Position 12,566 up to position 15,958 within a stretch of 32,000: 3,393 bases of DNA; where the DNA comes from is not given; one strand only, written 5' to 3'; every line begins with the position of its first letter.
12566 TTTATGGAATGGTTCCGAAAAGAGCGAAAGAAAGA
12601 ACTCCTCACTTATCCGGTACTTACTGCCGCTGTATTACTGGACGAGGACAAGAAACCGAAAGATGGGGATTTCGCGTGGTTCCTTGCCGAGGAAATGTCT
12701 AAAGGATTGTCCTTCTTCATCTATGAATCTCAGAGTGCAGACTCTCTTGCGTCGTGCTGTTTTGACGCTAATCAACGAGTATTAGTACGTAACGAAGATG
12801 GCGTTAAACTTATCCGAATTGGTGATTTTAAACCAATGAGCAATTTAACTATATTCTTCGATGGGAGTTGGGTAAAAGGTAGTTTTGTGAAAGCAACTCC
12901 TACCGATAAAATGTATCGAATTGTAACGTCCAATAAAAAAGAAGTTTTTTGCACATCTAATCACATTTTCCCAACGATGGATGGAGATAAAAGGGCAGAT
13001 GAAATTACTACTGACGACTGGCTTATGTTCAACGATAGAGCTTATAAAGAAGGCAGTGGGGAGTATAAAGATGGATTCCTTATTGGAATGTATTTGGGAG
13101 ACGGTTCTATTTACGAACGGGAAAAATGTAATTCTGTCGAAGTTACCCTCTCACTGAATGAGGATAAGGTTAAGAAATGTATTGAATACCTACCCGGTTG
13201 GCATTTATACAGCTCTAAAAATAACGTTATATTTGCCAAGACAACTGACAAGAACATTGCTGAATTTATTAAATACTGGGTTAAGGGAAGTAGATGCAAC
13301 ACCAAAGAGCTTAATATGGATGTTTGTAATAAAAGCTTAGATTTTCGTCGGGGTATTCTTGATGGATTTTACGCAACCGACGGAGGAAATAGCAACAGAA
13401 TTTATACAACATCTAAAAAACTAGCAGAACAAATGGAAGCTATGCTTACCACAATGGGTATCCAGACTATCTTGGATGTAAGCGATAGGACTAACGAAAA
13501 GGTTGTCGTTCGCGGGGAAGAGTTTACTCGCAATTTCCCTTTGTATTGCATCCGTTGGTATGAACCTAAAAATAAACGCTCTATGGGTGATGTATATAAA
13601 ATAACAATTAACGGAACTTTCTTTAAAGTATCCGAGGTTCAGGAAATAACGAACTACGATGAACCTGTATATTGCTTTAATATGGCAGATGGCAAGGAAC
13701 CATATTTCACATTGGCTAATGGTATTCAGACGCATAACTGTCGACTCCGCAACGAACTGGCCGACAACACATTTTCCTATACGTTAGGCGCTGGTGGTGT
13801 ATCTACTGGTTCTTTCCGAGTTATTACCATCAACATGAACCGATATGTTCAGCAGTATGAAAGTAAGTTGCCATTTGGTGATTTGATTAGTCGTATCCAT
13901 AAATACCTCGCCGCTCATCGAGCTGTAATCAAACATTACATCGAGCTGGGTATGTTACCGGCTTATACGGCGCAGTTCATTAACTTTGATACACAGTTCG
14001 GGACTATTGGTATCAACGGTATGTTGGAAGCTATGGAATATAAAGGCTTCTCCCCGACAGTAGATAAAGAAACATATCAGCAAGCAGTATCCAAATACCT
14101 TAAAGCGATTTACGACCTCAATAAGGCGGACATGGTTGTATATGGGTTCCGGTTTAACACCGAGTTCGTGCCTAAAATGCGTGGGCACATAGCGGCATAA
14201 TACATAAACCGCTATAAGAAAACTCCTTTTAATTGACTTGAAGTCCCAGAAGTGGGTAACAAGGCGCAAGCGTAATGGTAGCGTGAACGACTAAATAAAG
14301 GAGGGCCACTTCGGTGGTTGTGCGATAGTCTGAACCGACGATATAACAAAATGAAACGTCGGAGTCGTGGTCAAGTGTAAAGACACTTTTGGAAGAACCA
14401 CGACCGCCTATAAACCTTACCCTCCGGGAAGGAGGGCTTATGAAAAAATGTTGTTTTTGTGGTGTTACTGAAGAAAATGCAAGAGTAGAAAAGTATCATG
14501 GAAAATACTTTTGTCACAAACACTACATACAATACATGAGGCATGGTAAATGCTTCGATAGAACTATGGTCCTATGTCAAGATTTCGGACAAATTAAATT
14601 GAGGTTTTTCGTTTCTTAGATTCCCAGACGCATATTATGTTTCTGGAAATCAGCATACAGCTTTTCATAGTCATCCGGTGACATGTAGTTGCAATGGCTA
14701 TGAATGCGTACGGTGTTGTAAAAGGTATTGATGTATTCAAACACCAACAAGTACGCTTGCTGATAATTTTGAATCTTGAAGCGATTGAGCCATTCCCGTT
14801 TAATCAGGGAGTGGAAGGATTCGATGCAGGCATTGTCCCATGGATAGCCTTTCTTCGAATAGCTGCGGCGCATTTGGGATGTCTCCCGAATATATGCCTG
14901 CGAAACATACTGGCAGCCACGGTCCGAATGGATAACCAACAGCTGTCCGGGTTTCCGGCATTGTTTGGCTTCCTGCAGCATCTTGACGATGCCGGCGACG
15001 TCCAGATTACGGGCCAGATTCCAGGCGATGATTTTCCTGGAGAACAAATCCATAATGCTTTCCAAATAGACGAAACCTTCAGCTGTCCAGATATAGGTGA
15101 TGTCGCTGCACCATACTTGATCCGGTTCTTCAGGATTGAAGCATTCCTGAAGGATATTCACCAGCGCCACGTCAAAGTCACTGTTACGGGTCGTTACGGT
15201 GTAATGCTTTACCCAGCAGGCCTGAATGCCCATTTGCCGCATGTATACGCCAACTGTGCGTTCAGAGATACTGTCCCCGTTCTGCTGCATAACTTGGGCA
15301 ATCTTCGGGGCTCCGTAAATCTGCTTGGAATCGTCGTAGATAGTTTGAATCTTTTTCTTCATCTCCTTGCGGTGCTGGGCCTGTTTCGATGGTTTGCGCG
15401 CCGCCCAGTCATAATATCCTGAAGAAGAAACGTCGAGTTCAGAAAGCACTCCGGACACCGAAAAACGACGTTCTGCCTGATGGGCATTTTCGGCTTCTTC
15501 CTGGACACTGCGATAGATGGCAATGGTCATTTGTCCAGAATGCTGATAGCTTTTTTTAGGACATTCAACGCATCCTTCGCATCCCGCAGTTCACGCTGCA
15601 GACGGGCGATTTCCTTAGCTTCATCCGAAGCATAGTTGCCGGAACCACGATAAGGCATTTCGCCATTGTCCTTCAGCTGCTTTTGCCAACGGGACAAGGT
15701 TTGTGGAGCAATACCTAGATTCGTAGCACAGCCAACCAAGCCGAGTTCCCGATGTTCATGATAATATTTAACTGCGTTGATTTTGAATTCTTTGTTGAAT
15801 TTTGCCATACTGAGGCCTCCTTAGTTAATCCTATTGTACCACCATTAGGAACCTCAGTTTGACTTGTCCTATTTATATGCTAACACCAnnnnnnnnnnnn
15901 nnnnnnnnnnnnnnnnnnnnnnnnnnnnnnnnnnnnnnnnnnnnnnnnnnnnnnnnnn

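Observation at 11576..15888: nrdD carries four nested or stacked selfish elements: intron, intein, a second intron with an HNH gene, and an IS inside that HNH gene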

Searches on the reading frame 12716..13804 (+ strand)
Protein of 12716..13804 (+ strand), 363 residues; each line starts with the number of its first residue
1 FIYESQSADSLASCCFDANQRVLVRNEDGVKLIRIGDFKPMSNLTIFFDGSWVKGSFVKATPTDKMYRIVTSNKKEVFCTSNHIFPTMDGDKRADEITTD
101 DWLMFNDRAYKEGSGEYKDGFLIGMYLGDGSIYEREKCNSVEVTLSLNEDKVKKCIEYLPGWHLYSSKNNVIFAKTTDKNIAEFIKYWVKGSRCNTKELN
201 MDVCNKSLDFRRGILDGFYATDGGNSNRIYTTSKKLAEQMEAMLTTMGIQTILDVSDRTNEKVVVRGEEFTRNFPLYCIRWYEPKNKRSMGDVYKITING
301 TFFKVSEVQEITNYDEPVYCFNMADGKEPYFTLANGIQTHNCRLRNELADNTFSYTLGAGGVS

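Call 11: search_protein_families(library=pfam, proteins=[window:12758-13738:+], max_evalue=0.01)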
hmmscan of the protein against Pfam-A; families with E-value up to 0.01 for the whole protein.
seq(327 aa): 3 families
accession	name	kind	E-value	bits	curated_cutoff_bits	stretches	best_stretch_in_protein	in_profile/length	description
PF14528.11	LAGLIDADG_3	-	5.7e-10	39.8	22.5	1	195-257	1-74/82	LAGLIDADG-like domain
PF14890.11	Intein_splicing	-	2.4e-08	34.4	35.8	1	43-327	41-155/155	Intein splicing domain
PF07735.22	FBA_2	-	0.0071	16.8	22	0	160-185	40-65/67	F-box associated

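Call 61: search_solved_structures(query=window:12758-13738:+, max_evalue=1, show_alignments=1)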
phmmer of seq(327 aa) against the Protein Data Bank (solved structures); distinct sequences matched with E-value up to 1: 10.
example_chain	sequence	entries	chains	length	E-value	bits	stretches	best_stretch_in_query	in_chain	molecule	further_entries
4o1r_A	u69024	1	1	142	0.031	16.3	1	46-120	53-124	Replicative DNA helicase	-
6qaz_A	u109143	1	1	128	0.034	16.2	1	49-79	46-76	cyanophage-like gp41-1 intein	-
2ibb_A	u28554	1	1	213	0.051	15.6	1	207-314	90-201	CG9211-PA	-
2ibg_A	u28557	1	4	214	0.051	15.6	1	207-314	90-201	CG9211-PA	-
6riz_A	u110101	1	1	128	0.11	14.5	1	49-78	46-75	gp41-1 intein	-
6wft_A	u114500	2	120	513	0.22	13.5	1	148-186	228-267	VP1 capsid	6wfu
6frg_A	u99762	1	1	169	0.28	13.2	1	42-88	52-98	Replicative DNA helicase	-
6frh_A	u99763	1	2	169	0.28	13.2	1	42-88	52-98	Replicative DNA helicase,Replicative DNA helicase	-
1mi8_A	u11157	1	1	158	0.44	12.5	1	45-89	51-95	DnaB intein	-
4qiw_E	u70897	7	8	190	0.94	11.4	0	236-304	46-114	DNA-directed RNA polymerase, subunit E' | DNA-directed RNA polymerase, subunit E | DNA-directed RNA polymerase subunit E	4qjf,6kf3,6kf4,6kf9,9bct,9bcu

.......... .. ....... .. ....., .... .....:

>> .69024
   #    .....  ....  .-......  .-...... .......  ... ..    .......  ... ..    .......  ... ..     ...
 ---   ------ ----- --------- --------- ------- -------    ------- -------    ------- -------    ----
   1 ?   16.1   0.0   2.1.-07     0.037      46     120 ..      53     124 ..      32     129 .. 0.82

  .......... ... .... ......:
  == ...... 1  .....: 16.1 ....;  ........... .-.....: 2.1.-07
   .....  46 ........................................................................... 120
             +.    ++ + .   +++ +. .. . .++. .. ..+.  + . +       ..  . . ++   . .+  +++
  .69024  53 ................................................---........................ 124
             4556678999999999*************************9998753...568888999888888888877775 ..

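Call 76: search_dna_similar(query=window:12716-13804:+, collection=phages, mode=protein, max_rows=15, max_evalue=0.001)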
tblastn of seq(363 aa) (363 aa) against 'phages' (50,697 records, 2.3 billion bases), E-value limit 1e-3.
Records with a match: 81; places in all: 81; records where one place covers at least 80% of the query: 7.
Best place of each record, by identity: <60% 81.
By first word of the organism name: Stx2a-converting 48; Prevotella 15; Clostridium 4; Bacteriophage 2; Brochothrix 2; Pseudomonas 2; Stx2-converting 2; Mannheimia 2; Nitratidesulfovibrio 1; Desulfovibrio 1; and 2 more.
By host as written in the record: - 52; Prevotella sp. 15; Clostridium botulinum type C strain C-Stockholm 2; Brochothrix thermosphacta HER1187 2; Pseudomonas sp. 2; Mannheimia haemolytica 587A serotype A2 2; Nitratidesulfovibrio vulgaris ATCC7757 (synonym: Desulfovibtio vulgaris) 1; Desulfovibrio vulgaris ATCC 7757 1; and 4 more.
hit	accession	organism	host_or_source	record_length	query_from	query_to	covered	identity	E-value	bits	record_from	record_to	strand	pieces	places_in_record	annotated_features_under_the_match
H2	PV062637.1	Nitratidesulfovibrio phage SRB7757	Nitratidesulfovibrio vulgaris ATCC7757 ...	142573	1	359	99%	42.5%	2e-87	293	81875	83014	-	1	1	record has no annotation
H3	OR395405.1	Desulfovibrio phage 7757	Desulfovibrio vulgaris ATCC 7757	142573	1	359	99%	42.5%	2e-87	293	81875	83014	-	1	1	record has no annotation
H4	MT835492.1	Bacteriophage sp.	human fecal samples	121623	1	362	100%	40.3%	1e-82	280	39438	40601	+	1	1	record has no annotation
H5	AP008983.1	Clostridium phage c-st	Clostridium botulinum type C strain ...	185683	2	344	94%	40.2%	1e-78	268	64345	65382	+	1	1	putative anaerobic ribonucleotide reductase-related protein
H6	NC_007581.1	Clostridium phage c-st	Clostridium botulinum type C strain ...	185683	2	344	94%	40.2%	1e-78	268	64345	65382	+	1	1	anaerobic ribonucleoside reductase large subunit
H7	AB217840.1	Clostridium botulinum D phage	-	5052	2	344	94%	38.8%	4e-75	258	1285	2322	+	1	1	putative anaerobic ribonucleotide reductase large subunit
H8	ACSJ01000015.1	Clostridium phage D-1873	Clostridium botulinum D str. 1873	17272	2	344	94%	38.8%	4e-75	258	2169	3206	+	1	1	anaerobic ribonucleoside-triphosphate reductase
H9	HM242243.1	Brochothrix phage A9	Brochothrix thermosphacta HER1187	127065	58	342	79%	24.4%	1e-5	54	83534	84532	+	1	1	gp128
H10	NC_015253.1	Brochothrix phage A9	Brochothrix thermosphacta HER1187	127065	58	342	79%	24.4%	1e-5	54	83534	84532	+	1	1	ribonucleotide reductase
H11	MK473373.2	Pseudomonas phage Lana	Pseudomonas sp.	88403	60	342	78%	23.2%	1e-5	54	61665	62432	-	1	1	modification methylase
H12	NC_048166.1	Pseudomonas phage Lana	Pseudomonas sp.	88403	60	342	78%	23.2%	1e-5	54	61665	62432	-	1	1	DNA methyltransferase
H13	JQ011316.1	Escherichia phage TL-2011a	Escherichia coli O103:H25 strain ...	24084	119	357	66%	25.1%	2e-4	49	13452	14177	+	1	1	hypothetical protein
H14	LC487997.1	Stx2-converting phage Stx2a F578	Escherichia coli O157:H7 strain F578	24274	119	357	66%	25.1%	2e-4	49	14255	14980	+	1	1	DNA helicase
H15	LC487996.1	Stx2-converting phage Stx2a 981509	Escherichia coli O157:H7 strain 981509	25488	119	357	66%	25.1%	2e-4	49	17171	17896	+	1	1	DNA helicase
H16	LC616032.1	Stx2a-converting phage Stx2_EH1965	-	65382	119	357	66%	25.1%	3e-4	49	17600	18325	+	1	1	none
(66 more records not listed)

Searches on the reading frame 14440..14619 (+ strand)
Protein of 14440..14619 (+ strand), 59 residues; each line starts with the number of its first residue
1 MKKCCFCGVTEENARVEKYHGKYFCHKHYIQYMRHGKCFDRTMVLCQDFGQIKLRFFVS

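Call 11: search_protein_families(library=pfam, proteins=[window:14440-14616:+], max_evalue=0.01)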
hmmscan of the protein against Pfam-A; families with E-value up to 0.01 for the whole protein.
seq(59 aa): 0 families

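Call 44: find_encoding_contigs(protein=window:14440-14619:+, flank=10000, max_places=10)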
Protein window:14440-14619:+ (59 aa): no gene with exactly this product is on record in the collection.

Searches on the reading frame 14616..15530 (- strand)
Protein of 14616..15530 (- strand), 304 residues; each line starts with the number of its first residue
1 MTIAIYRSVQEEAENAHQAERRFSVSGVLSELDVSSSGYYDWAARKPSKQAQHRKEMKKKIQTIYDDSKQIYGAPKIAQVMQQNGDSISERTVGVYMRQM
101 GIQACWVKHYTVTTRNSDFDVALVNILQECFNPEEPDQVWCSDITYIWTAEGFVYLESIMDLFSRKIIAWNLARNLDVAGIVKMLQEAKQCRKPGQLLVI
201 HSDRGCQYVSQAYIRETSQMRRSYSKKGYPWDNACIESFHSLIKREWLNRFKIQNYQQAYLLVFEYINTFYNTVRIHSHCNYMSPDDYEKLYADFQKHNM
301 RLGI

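Call 11: search_protein_families(library=pfam, proteins=[window:14616-15530:-], max_evalue=0.01)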
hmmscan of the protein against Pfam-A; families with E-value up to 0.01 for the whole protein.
window:14616-15530:- (304 aa): 4 families
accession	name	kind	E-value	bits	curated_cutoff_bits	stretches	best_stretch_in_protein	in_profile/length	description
PF00665.32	rve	-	1.5e-17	64.1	32.6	1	134-215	2-85/102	Integrase core domain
PF13276.12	HTH_21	-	1.4e-11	44.8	28.1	1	54-108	3-58/60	HTH-like domain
PF13683.12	rve_3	-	1.9e-11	44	26.5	1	220-285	3-67/67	Integrase core domain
PF13333.12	rve_2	-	2.7e-08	34.2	22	1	237-290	1-53/56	Integrase core domain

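Call 43: find_encoding_contigs(protein=window:14616-15530:-, flank=4000, max_places=10)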
Protein window:14616-15530:- (304 aa): 25 contigs read that carry it; 10 places shown.
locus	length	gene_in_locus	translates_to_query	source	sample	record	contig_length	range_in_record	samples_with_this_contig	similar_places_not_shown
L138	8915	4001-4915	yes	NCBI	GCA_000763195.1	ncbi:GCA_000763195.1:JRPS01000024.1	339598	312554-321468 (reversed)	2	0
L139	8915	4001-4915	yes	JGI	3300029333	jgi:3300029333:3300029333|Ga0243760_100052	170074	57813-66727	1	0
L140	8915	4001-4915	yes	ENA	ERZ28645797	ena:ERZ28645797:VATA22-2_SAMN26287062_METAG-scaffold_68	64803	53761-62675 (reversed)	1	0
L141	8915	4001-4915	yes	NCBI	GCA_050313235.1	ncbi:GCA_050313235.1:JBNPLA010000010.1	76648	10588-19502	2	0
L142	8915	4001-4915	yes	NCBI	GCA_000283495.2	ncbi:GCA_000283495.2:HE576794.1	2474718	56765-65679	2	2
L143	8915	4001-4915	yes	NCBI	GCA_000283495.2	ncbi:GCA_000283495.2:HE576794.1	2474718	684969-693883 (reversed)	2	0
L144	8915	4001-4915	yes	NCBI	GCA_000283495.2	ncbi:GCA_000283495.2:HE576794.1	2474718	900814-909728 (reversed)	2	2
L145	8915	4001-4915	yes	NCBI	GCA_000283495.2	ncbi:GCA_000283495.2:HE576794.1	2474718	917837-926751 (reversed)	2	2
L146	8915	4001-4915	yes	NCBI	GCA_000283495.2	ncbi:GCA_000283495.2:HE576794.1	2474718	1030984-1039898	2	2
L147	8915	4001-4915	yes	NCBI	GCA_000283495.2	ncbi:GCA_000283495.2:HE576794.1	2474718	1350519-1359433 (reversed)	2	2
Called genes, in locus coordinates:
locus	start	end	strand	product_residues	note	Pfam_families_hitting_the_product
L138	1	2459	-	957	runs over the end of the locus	PF00563:EAL, PF00990:GGDEF (weak)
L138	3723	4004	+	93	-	PF01527:HTH_Tnp_1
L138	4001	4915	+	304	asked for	PF13276:HTH_21, PF00665:rve, PF13683:rve_3, PF13333:rve_2 (weak)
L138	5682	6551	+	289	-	PF12784:PDDEXK_2 (faint)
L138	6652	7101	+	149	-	PF03479:PCC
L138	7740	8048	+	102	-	-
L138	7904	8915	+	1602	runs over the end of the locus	PF05662:YadA_stalk (weak), PF03895:YadA_anchor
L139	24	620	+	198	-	PF00881:Nitroreductase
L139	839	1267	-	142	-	PF07282:Cas12f1-like_TNB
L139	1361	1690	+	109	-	-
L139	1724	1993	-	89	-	-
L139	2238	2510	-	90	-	PF00583:Acetyltransf_1 (weak), PF13508:Acetyltransf_7 (weak), PF14542:Acetyltransf_CG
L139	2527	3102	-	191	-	PF00300:His_Phos_1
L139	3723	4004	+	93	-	PF01527:HTH_Tnp_1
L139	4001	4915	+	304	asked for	PF13276:HTH_21, PF00665:rve, PF13683:rve_3, PF13333:rve_2 (weak)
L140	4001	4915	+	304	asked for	PF13276:HTH_21, PF00665:rve, PF13683:rve_3, PF13333:rve_2 (weak)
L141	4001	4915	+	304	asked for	PF13276:HTH_21, PF00665:rve, PF13683:rve_3, PF13333:rve_2 (weak)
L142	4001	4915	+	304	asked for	PF13276:HTH_21, PF00665:rve, PF13683:rve_3, PF13333:rve_2 (weak)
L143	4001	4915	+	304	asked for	PF13276:HTH_21, PF00665:rve, PF13683:rve_3, PF13333:rve_2 (weak)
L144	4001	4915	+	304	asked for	PF13276:HTH_21, PF00665:rve, PF13683:rve_3, PF13333:rve_2 (weak)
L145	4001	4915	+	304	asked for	PF13276:HTH_21, PF00665:rve, PF13683:rve_3, PF13333:rve_2 (weak)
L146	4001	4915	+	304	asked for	PF13276:HTH_21, PF00665:rve, PF13683:rve_3, PF13333:rve_2 (weak)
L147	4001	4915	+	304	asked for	PF13276:HTH_21, PF00665:rve, PF13683:rve_3, PF13333:rve_2 (weak)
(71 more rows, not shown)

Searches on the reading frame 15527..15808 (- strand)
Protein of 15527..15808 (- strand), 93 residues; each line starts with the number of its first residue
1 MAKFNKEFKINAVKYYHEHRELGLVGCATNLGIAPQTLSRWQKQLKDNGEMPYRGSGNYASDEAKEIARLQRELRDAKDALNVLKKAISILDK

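Call 11: search_protein_families(library=pfam, proteins=[window:15527-15808:-], max_evalue=0.01)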
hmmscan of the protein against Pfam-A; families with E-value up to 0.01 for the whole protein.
window:15527-15808:- (93 aa): 2 families
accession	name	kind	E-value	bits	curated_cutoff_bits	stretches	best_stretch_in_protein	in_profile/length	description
PF01527.26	HTH_Tnp_1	-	1.2e-08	35.5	24.1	1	2-74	5-74/75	Transposase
PF13518.12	HTH_28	-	0.00052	20.5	25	1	8-50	1-41/52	Helix-turn-helix domain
